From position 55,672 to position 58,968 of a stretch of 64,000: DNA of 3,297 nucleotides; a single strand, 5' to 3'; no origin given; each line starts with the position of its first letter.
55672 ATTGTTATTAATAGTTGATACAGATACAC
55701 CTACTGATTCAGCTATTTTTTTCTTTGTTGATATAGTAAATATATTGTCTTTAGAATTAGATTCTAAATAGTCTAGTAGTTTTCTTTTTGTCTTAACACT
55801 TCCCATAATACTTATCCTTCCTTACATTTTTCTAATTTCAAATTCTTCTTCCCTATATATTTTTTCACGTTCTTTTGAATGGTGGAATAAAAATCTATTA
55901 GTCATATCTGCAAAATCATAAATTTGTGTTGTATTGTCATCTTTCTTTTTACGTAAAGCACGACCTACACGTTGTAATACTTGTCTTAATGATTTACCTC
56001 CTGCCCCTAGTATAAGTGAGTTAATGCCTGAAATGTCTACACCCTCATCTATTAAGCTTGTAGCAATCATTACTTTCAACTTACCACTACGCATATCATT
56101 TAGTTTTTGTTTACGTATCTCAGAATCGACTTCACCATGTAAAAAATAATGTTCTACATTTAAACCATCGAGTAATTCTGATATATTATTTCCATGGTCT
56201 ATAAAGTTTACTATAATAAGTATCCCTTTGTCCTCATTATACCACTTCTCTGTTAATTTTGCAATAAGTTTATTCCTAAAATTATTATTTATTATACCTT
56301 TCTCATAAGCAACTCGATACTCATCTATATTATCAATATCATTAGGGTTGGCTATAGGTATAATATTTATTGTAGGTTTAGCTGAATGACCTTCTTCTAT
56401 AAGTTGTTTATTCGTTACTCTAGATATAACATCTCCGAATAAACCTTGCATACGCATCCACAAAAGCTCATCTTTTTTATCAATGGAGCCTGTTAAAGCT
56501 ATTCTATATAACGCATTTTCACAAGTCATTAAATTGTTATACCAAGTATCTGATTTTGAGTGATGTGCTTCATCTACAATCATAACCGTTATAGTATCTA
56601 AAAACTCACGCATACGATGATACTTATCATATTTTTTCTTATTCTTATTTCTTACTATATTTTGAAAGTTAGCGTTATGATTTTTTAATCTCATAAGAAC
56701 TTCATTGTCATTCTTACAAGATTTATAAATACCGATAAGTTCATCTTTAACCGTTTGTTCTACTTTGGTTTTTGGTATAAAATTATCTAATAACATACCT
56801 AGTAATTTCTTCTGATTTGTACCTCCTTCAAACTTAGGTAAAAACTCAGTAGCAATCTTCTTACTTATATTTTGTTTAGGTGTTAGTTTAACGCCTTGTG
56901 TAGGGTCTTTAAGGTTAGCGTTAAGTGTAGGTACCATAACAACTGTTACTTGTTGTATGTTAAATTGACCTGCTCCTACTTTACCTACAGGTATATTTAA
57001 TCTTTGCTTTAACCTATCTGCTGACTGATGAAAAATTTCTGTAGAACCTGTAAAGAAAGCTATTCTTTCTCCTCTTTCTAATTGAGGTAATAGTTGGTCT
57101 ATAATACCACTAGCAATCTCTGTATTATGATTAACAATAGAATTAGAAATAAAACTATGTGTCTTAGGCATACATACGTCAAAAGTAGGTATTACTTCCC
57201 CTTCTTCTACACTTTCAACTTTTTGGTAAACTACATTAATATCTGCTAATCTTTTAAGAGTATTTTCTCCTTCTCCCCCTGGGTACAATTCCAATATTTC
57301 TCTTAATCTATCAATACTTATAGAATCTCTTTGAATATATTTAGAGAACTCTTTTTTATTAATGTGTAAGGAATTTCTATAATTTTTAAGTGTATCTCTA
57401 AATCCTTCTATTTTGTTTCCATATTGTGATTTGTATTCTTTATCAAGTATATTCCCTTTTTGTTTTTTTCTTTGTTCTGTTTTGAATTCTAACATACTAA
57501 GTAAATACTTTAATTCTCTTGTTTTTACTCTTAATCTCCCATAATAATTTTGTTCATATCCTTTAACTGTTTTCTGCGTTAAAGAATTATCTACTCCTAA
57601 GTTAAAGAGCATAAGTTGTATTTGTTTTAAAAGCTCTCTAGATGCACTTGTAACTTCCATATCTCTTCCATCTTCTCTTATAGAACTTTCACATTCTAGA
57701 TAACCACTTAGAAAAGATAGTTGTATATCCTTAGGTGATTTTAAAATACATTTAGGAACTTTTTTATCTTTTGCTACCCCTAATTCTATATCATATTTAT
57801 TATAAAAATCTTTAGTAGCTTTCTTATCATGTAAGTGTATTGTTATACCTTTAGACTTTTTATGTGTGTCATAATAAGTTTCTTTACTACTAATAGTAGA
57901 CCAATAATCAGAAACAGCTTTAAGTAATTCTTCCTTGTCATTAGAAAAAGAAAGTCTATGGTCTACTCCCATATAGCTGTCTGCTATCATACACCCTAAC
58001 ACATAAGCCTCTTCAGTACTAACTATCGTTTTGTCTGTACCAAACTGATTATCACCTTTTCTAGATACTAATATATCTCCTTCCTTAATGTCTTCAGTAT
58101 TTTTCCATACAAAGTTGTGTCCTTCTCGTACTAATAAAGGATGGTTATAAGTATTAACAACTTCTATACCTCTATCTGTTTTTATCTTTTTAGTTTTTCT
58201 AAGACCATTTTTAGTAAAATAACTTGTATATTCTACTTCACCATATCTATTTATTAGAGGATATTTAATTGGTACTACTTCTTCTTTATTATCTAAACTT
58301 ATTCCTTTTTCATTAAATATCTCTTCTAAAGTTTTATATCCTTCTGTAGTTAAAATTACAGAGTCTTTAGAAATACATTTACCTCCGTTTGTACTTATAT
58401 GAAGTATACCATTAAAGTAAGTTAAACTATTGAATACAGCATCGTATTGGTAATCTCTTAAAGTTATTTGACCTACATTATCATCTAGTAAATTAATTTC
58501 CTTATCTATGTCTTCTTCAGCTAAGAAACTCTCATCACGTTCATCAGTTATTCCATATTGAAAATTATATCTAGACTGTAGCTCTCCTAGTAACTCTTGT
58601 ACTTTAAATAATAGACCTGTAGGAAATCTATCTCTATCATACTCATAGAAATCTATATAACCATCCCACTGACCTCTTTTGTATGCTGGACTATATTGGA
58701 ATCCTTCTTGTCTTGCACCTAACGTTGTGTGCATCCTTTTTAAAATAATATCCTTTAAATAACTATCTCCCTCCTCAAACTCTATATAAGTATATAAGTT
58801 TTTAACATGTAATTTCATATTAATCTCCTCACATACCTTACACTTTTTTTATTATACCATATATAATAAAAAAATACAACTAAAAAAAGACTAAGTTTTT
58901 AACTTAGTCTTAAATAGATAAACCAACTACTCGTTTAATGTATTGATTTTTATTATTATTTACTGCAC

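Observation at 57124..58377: Intein with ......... endonuclease splitting the Walker A motif of the replicative SF2 helicase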

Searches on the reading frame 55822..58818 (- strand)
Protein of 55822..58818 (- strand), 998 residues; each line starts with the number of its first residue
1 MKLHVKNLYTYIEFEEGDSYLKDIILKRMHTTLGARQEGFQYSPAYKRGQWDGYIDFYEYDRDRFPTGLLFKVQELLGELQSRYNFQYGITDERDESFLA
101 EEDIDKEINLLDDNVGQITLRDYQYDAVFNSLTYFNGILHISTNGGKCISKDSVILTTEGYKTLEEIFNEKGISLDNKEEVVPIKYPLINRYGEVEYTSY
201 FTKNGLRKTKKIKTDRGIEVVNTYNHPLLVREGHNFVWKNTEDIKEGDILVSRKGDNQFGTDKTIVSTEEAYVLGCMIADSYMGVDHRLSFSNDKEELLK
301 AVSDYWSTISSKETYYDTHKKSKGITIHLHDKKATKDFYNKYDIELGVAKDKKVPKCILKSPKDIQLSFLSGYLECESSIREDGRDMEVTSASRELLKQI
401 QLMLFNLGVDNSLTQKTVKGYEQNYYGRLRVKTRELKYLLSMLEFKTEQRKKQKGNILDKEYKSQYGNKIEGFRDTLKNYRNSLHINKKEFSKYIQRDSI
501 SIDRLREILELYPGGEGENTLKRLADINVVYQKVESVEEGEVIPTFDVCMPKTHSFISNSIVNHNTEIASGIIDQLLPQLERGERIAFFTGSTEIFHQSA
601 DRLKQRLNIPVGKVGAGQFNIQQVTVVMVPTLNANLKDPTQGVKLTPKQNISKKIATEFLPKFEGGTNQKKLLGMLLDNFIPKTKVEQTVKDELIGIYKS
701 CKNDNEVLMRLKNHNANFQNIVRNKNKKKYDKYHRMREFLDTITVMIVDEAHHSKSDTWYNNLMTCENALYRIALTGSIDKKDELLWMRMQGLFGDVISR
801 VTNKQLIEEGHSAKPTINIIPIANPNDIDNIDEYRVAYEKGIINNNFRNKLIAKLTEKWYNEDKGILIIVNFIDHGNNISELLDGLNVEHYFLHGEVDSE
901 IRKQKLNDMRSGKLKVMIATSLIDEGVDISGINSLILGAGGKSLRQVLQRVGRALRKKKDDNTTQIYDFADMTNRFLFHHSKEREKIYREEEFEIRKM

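Call 4: search_protein_families(library=pfam, proteins=[window:55822-58818:-], max_evalue=1)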
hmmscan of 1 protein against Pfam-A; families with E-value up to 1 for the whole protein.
window:55822-58818:- (998 aa): 13 families
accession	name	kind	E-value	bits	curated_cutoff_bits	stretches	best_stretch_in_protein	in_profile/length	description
PF00271.37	Helicase_C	-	1.9e-15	57.5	23.5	1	856-957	10-109/110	Helicase conserved C-terminal domain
PF14528.11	LAGLIDADG_3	-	1.3e-14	54.7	22.5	1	365-439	2-77/82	LAGLIDADG-like domain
PF14890.11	Intein_splicing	-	2.1e-13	50.8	35.8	1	154-565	1-155/155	Intein splicing domain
PF04851.21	ResIII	-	7.8e-08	32.8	22.5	1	677-778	70-161/164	Type III restriction enzyme, res subunit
PF21241.2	UvsW_N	-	1e-06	29.5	25.3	1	23-76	18-70/81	DNA helicase UvsW, N-terminal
PF16203.11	ERCC3_RAD25_C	-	2.2e-05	24.3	27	1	872-965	66-159/248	ERCC3/RAD25/XPB C-terminal helicase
PF18766.7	SWI2_SNF2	-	9.2e-05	22.6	26.7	1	701-810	79-183/221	SWI2/SNF2 ATPase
PF22590.2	Cas3-like_C_2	-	0.00095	19.8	27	1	865-958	4-105/106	CRISPR-associated nuclease/helicase Cas3, C-terminal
PF12340.13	DUF3638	-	0.0015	18.3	31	1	625-751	54-180/225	Protein of unknown function (DUF3638)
PF11791.14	Aconitase_B_N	-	0.074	13.5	25.8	1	648-724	75-146/153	Aconitate B N-terminal domain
PF13401.12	AAA_22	-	0.13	13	27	1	729-772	68-117/130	AAA domain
PF17947.6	4HB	-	0.17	12.4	26.1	1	716-764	8-55/78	Four helical bundle domain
PF02937.20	COX6C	-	0.41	11.2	22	0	330-345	40-55/70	Cytochrome c oxidase subunit VIc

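Call 6: search_solved_structures(query=window:55822-58818:-, max_evalue=0.01, show_alignments=2)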
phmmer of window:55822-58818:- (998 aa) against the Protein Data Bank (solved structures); distinct sequences matched with E-value up to 0.01: 68 (the best 60 are shown).
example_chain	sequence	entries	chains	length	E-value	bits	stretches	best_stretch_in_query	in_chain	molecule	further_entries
2oca_A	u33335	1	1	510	8.2e-28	100.2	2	737-971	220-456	ATP-dependent DNA helicase uvsW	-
7qss_A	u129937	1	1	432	4.4e-10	41.5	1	268-512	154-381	V-type ATP synthase alpha chain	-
6p4f_A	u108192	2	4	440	4.5e-10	41.5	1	896-960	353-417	DNA-dependent ATPase XPBII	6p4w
5tnu_A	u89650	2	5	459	5.2e-10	41.3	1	896-960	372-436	DNA-dependent ATPase XPBII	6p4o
7qsu_A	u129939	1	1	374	4.9e-09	38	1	268-428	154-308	V-ATPase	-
6p66_A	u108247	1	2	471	1.4e-08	36.5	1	891-969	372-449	DNA repair protein RAD25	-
2fwr_A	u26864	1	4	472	1.5e-08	36.5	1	891-969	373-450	DNA repair protein RAD25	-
2fzl_A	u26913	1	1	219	3.2e-07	32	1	845-969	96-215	DNA repair protein RAD25, XPB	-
1rif_A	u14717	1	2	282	3.3e-07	32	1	36-150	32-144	DNA helicase uvsW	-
5nt7_B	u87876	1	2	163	1.2e-05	26.8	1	855-968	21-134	ATP-dependent RNA helicase vasa, isoform A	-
4w7s_A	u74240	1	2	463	5.7e-05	24.6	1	862-964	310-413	Pre-mRNA-splicing ATP-dependent RNA helicase PRP28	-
5zwn_y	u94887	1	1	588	8.2e-05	24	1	862-964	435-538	Pre-mRNA-splicing ATP-dependent RNA helicase PRP28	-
2db3_A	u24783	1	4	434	0.00011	23.7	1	861-968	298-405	ATP-dependent RNA helicase vasa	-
5v9x_A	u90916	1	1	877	0.00011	23.6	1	894-955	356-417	ATP-dependent DNA helicase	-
7lhl_A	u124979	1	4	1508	0.00022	22.6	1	894-955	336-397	ATP-dependent DNA helicase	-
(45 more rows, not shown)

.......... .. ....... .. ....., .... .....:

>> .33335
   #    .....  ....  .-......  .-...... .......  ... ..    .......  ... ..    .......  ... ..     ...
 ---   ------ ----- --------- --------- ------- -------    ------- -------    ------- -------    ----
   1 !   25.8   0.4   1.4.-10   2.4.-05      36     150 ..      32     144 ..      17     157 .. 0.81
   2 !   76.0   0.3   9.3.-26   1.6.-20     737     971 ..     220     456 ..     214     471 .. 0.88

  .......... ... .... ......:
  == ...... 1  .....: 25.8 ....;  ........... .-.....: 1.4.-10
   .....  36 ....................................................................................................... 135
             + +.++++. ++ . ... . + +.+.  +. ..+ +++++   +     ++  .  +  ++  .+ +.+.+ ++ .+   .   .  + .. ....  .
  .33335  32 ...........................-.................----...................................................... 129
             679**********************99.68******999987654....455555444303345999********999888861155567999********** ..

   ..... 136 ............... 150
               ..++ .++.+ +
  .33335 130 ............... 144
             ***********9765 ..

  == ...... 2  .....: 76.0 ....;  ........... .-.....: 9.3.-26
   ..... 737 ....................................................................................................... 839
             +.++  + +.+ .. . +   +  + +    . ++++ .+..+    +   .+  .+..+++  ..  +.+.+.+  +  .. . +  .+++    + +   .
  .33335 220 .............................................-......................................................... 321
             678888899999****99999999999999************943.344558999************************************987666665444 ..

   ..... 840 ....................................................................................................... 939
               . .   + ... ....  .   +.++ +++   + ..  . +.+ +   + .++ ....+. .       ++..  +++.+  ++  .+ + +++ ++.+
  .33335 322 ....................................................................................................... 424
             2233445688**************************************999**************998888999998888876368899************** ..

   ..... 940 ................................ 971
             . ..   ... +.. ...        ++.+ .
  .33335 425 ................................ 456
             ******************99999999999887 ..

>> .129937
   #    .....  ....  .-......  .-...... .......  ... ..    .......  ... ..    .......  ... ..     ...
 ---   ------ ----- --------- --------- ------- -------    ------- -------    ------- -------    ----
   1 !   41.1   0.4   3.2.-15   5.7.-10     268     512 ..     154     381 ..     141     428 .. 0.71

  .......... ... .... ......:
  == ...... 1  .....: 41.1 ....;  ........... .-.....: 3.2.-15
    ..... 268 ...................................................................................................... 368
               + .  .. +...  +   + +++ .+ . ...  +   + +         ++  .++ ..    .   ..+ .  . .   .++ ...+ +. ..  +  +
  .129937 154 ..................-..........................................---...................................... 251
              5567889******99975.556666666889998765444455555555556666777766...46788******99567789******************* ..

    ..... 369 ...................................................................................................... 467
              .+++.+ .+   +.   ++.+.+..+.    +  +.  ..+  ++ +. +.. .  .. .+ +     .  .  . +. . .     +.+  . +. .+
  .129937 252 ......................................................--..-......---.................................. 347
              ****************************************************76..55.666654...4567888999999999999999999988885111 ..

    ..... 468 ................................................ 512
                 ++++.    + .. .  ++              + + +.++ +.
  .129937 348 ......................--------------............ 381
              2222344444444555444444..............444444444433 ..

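Call 50: search_protein_families(library=ncbifam, proteins=[window:55822-58818:-], max_evalue=0.001)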
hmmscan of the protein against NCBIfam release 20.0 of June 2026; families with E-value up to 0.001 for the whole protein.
window:55822-58818:- (998 aa): 27 families (the best 25 are shown)
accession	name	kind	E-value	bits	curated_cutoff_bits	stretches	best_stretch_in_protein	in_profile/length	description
NF038098.1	GyrA_w_intein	exception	4.1e-29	101.1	1850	1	148-568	117-540/1232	intein-containing DNA gyrase subunit A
TIGR04095.1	dnd_restrict_1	equivalog_domain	1.5e-16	60.5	600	1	886-972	314-398/451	DNA phosphorothioation system restriction enzyme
NF011418.0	PRK14845.1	equivalog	4.5e-13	47.9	756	1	145-512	21-369/1049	translation initiation factor IF-2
NF005852.0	PRK07773.1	equivalog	5.5e-12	44.8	780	1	148-566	398-827/886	replicative DNA helicase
NF011491.0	PRK14898.1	equivalog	2.7e-10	39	783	1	265-566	240-544/860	DNA-directed RNA polymerase subunit A''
TIGR04121.1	DEXH_lig_assoc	equivalog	8e-10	37.1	850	1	893-958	282-347/804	ligase-associated DNA damage response DEXH box helicase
TIGR01587.1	cas3_core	equivalog_domain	1.5e-09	37.4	102.45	1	728-976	112-339/358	CRISPR-associated helicase Cas3'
NF045503.1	repair_heli_XPB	equivalog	3.4e-08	32.5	610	1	719-969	278-520/548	DNA repair helicase XPB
NF003673.1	PRK05298.1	equivalog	9.7e-08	30.8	743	1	857-960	437-545/653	excinuclease ABC subunit UvrB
NF008394.0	PRK11192.1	equivalog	2.3e-07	30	507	1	850-959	236-343/441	ATP-dependent RNA helicase SrmB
NF011287.0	PRK14698.1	equivalog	2.9e-07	28.9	1238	1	265-558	388-660/1017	V-type ATP synthase subunit A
NF010337.0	PRK13766.1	equivalog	3.1e-07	28.9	610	1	860-986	363-495/781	Hef nuclease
NF002340.1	PRK01297.1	equivalog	3.7e-07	29.3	564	1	711-957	120-343/372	ATP-dependent RNA helicase RhlB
NF053632.1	heli_RadD_YejH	equivalog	6.3e-07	28.1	720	1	793-973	175-358/573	DNA repair helicase RadD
TIGR00631.1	uvrb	equivalog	6.9e-07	27.9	750.1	1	853-961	434-546/658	excinuclease ABC subunit UvrB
TIGR01445.1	intein_Nterm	domain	6.8e-06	27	24.5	1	148-230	1-83/83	intein N-terminal splicing region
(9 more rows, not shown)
